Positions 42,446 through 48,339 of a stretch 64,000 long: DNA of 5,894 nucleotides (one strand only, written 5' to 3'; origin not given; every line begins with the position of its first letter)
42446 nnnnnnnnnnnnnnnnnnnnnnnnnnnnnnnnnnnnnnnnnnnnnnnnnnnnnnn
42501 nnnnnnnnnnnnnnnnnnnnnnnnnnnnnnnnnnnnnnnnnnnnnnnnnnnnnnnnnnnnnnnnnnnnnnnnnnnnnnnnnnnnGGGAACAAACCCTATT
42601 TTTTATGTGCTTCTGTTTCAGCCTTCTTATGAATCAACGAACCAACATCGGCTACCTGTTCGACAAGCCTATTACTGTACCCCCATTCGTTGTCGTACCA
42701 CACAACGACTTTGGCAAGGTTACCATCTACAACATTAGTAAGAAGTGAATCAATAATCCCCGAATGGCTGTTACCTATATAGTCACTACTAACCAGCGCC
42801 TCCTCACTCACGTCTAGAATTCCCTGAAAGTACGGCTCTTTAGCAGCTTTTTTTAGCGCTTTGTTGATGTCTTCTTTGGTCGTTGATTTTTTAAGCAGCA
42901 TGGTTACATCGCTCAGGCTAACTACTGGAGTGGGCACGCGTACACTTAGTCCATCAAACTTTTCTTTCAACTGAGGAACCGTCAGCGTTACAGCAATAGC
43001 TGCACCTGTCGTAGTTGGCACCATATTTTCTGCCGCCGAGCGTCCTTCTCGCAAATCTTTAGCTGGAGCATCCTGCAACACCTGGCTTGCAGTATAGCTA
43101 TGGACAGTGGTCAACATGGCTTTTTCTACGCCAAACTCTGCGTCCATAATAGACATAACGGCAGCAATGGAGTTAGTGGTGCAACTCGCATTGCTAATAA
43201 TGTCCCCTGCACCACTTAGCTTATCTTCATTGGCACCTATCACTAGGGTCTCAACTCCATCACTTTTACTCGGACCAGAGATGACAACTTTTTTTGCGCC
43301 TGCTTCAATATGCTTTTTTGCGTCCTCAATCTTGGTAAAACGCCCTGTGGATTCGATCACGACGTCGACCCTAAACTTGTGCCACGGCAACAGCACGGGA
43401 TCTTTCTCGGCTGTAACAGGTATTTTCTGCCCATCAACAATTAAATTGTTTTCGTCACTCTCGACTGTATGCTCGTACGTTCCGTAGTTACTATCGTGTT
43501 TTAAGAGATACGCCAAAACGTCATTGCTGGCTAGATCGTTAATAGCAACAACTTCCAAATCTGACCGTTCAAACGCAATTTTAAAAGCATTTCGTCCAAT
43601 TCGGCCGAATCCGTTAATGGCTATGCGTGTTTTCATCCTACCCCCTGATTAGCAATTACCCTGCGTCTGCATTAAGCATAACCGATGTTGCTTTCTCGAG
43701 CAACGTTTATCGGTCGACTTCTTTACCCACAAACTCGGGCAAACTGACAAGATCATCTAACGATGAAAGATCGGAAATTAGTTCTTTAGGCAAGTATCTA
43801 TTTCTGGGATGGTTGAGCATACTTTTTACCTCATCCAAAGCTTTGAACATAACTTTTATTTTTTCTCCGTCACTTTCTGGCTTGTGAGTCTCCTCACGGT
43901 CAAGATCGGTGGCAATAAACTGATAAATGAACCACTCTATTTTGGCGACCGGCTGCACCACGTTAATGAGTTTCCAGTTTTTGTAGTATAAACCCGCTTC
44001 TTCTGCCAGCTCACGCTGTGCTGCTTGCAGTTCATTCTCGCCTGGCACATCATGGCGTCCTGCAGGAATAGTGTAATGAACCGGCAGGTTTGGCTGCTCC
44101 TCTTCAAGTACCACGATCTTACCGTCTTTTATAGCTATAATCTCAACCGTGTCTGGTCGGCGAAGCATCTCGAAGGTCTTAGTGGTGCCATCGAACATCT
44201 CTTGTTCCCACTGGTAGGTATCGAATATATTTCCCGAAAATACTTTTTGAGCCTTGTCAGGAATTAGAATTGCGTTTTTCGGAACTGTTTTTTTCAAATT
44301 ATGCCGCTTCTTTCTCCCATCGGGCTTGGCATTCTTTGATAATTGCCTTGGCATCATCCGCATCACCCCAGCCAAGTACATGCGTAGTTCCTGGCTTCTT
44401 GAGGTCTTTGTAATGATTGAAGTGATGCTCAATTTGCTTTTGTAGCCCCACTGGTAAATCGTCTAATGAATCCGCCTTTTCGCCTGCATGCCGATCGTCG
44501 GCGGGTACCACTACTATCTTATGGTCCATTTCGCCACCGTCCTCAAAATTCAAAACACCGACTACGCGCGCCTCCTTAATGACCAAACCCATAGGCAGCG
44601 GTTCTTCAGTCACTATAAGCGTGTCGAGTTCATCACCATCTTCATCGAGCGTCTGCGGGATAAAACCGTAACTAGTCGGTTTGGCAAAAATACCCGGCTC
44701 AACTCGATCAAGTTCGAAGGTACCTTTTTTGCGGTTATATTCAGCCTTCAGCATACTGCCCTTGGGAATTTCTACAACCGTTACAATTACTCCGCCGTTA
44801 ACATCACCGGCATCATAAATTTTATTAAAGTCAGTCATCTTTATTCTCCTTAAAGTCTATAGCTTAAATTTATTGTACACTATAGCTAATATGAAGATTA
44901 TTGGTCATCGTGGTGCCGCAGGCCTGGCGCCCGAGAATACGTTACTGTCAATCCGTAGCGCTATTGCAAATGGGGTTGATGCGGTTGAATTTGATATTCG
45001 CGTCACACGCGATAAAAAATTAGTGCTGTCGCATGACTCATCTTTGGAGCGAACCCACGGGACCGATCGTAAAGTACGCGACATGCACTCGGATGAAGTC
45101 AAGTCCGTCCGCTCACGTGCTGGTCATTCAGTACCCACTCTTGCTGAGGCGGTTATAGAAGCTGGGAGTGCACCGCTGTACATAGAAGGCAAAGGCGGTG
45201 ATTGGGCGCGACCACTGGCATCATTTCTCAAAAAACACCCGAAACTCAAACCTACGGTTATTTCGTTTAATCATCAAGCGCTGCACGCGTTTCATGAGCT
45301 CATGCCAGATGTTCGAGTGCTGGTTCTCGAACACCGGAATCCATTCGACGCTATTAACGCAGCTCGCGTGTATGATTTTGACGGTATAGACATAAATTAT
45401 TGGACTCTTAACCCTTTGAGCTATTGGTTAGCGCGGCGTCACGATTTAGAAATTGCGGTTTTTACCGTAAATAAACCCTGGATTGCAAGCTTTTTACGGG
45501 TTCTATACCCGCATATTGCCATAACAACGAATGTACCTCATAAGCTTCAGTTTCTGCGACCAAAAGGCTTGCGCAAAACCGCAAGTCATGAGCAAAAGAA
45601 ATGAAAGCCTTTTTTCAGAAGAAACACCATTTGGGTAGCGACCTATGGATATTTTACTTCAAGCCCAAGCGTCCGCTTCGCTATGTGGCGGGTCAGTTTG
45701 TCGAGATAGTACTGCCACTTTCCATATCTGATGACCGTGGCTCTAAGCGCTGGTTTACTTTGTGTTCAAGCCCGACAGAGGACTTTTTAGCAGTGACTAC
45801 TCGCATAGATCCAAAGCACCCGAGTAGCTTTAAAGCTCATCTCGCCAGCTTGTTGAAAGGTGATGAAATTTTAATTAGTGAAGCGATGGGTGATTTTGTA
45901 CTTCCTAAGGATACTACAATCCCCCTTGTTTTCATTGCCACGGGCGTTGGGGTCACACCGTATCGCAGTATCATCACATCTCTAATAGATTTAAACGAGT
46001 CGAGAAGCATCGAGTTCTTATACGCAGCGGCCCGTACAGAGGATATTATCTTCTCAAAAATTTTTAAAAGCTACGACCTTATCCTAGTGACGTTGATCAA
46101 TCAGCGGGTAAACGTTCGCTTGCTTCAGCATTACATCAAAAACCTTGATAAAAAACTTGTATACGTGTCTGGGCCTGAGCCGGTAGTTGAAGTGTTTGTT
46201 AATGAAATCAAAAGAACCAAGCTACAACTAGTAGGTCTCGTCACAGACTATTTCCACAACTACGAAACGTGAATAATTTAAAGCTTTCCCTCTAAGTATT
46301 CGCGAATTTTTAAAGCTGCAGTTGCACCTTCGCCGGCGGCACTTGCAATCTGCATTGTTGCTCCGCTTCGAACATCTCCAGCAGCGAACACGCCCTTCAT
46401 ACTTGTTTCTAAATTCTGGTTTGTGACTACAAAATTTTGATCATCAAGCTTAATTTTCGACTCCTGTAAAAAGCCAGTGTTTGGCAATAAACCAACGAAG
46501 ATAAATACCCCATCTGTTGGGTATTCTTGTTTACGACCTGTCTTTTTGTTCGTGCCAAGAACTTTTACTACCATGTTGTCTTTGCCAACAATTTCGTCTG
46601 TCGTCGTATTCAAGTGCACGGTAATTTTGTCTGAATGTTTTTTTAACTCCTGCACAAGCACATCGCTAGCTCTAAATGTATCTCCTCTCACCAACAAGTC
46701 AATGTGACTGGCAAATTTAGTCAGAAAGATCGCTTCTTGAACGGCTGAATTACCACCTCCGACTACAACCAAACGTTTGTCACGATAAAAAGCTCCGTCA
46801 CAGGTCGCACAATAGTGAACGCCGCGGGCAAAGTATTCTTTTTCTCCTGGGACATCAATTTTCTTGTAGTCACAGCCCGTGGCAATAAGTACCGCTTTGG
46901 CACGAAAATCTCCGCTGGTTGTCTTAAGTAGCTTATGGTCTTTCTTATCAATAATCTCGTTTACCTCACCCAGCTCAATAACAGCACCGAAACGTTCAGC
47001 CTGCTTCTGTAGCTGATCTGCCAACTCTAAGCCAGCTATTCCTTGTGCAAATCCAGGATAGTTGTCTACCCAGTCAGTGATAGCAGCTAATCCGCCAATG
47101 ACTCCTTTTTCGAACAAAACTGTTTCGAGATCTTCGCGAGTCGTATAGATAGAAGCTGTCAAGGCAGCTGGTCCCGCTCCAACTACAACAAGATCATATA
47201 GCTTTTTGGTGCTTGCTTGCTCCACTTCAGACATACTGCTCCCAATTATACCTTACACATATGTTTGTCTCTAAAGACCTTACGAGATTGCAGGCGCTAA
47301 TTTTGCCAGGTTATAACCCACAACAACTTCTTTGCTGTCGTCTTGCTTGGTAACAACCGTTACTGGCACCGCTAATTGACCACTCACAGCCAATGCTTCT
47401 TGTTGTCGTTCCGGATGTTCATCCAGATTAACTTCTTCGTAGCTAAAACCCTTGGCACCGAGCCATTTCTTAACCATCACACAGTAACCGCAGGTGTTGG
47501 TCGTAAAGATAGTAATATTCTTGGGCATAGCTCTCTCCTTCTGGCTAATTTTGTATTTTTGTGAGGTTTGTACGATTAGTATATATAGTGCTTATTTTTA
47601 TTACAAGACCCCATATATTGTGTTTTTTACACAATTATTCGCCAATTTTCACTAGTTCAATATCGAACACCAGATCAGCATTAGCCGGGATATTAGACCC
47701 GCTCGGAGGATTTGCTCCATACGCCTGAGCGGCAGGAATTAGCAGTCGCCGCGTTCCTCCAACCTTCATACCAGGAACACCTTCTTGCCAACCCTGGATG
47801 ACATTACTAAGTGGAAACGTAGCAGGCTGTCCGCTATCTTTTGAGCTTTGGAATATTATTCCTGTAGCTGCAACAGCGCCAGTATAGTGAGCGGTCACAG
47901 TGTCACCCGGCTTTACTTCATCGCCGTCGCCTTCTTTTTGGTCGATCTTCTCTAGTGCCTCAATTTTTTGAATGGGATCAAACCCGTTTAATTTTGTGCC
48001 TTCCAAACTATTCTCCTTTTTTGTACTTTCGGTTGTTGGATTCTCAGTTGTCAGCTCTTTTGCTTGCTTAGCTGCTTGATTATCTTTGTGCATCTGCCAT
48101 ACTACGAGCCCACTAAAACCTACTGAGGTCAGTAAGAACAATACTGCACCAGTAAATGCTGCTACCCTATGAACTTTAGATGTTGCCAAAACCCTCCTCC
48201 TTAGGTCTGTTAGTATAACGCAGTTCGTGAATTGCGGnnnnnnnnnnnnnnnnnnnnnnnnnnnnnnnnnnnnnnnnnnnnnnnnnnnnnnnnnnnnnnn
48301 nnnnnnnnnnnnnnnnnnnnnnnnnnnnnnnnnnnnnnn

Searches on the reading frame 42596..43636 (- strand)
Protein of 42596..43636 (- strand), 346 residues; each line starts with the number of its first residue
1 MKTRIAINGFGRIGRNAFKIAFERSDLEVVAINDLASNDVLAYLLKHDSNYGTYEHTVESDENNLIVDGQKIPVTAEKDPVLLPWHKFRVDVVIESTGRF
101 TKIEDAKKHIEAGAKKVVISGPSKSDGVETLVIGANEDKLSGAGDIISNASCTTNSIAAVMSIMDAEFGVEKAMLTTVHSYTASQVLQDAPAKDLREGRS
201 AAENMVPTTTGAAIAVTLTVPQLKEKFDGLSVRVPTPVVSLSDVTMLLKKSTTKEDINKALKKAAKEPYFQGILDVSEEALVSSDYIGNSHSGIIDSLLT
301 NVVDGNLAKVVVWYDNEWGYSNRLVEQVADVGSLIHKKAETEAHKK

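Call 52: search_protein_families(library=pfam, proteins=[window:42596-43636:-], max_evalue=0.001)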
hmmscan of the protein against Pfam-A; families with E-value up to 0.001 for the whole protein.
window:42596-43636:- (346 aa): 2 families
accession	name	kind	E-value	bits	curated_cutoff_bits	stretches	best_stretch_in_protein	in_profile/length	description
PF02800.25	Gp_dh_C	-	2.8e-53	180.2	24.4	1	157-314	1-158/158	Glyceraldehyde 3-phosphate dehydrogenase, C-terminal domain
PF00044.30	Gp_dh_N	-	8.7e-37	125.9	31.7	1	4-102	2-100/101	Glyceraldehyde 3-phosphate dehydrogenase, NAD binding domain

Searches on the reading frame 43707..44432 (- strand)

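Call 52: search_protein_families(library=pfam, proteins=[window:43707-44432:-], max_evalue=0.001)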
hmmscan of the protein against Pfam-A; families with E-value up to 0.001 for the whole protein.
window:43707-44432:- (241 aa): 1 family
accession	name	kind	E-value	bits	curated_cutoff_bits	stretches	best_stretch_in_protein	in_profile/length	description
PF00293.34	NUDIX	-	2.9e-10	40.7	21.1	1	94-211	4-127/134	NUDIX domain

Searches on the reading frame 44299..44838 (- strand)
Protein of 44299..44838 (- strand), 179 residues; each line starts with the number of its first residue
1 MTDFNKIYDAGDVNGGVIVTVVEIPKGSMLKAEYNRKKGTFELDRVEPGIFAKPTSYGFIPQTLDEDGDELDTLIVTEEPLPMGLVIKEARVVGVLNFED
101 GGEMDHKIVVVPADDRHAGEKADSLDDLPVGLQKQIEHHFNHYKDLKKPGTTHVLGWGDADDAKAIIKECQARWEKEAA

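Call 52: search_protein_families(library=pfam, proteins=[window:44299-44838:-], max_evalue=0.001)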
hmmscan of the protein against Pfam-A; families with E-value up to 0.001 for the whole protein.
window:44299-44838:- (179 aa): 1 family
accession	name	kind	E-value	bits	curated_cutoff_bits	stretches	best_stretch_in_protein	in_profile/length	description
PF00719.24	Pyrophosphatase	-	3.4e-46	157.3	23.5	1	21-175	2-153/153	Inorganic pyrophosphatase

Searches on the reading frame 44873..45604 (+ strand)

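Call 52: search_protein_families(library=pfam, proteins=[window:44873-45604:+], max_evalue=0.001)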
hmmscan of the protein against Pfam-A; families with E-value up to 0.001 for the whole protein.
window:44873-45604:+ (243 aa): 1 family
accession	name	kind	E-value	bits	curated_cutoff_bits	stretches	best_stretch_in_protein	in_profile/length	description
PF03009.23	GDPD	-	7.9e-28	98.6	23.6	1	12-208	1-229/244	Glycerophosphoryl diester phosphodiesterase family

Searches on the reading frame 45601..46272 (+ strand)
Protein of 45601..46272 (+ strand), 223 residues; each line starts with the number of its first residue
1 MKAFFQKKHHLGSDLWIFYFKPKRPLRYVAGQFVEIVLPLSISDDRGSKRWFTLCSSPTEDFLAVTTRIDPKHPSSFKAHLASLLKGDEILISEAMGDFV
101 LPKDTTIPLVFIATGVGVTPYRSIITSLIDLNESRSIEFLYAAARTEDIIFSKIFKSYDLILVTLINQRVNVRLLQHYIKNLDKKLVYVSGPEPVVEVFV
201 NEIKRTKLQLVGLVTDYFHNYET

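Call 52: search_protein_families(library=pfam, proteins=[window:45601-46272:+], max_evalue=0.001)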
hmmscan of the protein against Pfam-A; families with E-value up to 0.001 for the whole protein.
window:45601-46272:+ (223 aa): 1 family
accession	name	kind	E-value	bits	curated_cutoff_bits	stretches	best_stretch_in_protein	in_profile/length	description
PF00175.26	NAD_binding_1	-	2.4e-08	35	22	1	111-158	1-49/109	Oxidoreductase NAD-binding domain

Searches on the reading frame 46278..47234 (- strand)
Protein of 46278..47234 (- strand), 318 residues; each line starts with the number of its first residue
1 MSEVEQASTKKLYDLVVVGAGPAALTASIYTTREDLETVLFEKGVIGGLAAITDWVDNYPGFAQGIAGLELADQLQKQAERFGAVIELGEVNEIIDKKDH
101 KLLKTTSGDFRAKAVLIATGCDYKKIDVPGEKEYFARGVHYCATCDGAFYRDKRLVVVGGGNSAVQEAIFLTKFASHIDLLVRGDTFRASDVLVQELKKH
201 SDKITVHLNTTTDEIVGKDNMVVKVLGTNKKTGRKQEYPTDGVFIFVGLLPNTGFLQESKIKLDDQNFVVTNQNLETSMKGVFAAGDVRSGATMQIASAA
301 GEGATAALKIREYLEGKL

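Call 52: search_protein_families(library=pfam, proteins=[window:46278-47234:-], max_evalue=0.001)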
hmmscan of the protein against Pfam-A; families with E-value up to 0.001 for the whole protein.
window:46278-47234:- (318 aa): 9 families
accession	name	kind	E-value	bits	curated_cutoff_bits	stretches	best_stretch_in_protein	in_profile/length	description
PF07992.20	Pyr_redox_2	-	6e-48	164.2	26.1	1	13-303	1-291/291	Pyridine nucleotide-disulphide oxidoreductase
PF13738.12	Pyr_redox_3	-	3e-28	99.4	30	1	66-286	78-305/305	Pyridine nucleotide-disulphide oxidoreductase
PF00070.33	Pyr_redox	-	1.5e-14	54.7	22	1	154-225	1-77/82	Pyridine nucleotide-disulphide oxidoreductase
PF01266.30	DAO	-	1e-05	25.7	27.9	0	69-141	149-229/353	FAD dependent oxidoreductase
PF13450.12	NAD_binding_8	-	3.7e-05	24.4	21.9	0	17-51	1-36/68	NAD(P)-binding Rossmann-like domain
PF01946.23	Thi4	-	5.1e-05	23.1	26.2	1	13-46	18-52/235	Thi4 family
PF12831.13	FAD_oxidored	-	0.00028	20.8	27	1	14-51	1-39/416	FAD dependent oxidoreductase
PF13434.12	Lys_Orn_oxgnase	-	0.0003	20.5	21.3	0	105-191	141-229/339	L-lysine 6-monooxygenase/L-ornithine 5-monooxygenase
PF03486.20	HI0933_like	-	0.00038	20.4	50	0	14-44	2-32/244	HI0933-like protein Rossmann domain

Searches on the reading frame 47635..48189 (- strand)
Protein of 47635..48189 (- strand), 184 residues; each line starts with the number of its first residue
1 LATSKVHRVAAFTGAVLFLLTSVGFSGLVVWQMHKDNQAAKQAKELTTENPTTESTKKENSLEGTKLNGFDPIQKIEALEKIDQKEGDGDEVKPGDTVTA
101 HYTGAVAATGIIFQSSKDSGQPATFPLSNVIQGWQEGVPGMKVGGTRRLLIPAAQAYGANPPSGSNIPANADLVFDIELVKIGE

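Call 89: search_protein_families(library=pfam, proteins=[window:47635-48189:-], max_evalue=0.0001)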
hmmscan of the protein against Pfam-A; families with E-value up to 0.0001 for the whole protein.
window:47635-48189:- (184 aa): 1 family
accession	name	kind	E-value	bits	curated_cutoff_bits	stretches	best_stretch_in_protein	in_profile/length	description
PF00254.34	FKBP_C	-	1.9e-27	95.9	21.1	1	90-180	2-94/94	FKBP-type peptidyl-prolyl cis-trans isomerase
